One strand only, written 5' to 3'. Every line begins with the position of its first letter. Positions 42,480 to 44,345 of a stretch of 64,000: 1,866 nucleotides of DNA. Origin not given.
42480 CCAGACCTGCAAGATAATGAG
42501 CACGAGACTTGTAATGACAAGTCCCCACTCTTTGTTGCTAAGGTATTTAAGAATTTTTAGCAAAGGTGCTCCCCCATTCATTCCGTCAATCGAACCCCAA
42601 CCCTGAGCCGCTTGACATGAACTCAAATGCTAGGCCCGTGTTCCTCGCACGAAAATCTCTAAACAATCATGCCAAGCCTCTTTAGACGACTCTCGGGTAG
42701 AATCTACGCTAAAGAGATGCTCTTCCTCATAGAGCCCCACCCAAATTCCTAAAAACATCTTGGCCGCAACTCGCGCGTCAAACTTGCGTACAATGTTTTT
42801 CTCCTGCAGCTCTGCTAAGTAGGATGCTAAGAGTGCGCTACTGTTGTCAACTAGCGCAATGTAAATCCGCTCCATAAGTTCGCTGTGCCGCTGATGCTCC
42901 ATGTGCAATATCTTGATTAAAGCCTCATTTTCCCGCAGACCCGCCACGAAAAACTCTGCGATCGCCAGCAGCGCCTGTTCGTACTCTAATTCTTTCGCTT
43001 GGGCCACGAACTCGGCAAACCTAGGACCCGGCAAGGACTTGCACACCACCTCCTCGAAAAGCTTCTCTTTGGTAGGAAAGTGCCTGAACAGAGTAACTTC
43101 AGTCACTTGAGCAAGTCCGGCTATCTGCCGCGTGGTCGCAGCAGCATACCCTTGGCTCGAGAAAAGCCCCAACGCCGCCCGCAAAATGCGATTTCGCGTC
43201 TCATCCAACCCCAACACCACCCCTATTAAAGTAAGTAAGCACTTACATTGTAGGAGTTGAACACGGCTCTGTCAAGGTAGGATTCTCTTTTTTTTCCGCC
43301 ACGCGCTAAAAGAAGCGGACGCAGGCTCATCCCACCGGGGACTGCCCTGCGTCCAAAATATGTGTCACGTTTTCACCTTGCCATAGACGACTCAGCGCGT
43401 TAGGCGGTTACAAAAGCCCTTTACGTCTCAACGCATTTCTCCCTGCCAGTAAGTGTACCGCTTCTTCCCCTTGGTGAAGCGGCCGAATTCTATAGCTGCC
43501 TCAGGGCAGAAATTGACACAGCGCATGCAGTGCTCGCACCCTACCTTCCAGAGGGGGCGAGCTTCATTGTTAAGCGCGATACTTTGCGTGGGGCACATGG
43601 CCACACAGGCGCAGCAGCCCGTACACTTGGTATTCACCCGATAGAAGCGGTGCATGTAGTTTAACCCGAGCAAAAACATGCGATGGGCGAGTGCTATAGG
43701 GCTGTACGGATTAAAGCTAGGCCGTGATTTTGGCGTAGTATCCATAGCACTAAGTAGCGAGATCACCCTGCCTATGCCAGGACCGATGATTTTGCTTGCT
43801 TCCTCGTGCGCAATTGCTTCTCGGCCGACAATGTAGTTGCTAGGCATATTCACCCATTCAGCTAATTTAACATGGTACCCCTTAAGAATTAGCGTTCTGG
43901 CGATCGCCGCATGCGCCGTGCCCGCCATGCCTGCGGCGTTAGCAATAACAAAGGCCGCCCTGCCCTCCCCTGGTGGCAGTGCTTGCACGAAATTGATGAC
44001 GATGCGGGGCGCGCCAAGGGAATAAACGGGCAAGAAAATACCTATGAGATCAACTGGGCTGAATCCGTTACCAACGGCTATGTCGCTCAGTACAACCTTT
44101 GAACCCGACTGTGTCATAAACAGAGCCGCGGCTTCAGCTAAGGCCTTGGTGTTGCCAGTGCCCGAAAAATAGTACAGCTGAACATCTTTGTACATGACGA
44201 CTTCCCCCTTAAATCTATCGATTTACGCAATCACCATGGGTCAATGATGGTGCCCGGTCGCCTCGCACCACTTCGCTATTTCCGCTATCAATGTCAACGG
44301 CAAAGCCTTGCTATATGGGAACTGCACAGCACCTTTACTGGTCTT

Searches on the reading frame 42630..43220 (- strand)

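Call 87: search_protein_families(library=pfam, proteins=[window:42630-43220:-], max_evalue=0.00001)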
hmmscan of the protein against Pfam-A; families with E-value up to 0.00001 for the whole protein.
window:42630-43220:- (196 aa): 1 family
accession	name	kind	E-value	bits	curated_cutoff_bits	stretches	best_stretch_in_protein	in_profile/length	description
PF00440.29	TetR_N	-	3.6e-15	55.9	24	1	12-58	1-47/47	Bacterial regulatory proteins, tetR family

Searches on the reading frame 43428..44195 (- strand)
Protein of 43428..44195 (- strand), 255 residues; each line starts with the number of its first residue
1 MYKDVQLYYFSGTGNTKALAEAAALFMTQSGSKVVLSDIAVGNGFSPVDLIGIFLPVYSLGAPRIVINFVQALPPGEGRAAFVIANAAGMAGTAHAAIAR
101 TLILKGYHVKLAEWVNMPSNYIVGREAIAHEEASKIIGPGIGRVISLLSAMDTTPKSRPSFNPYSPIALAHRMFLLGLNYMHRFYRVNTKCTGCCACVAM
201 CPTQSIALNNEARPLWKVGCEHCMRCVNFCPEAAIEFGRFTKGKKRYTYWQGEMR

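Call 87: search_protein_families(library=pfam, proteins=[window:43428-44195:-], max_evalue=0.00001)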
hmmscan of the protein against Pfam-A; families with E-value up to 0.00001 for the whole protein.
window:43428-44195:- (255 aa): 3 families
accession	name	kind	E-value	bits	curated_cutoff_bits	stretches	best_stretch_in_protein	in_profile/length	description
PF12838.12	Fer4_7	-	9.6e-08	32.8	27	0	220-247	2-31/52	4Fe-4S dicluster domain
PF00037.32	Fer4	-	3.9e-07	30.1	21.1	0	188-206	5-23/24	4Fe-4S binding domain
PF13484.11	Fer4_16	-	3.8e-06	28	30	0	220-238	2-20/66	4Fe-4S double cluster binding domain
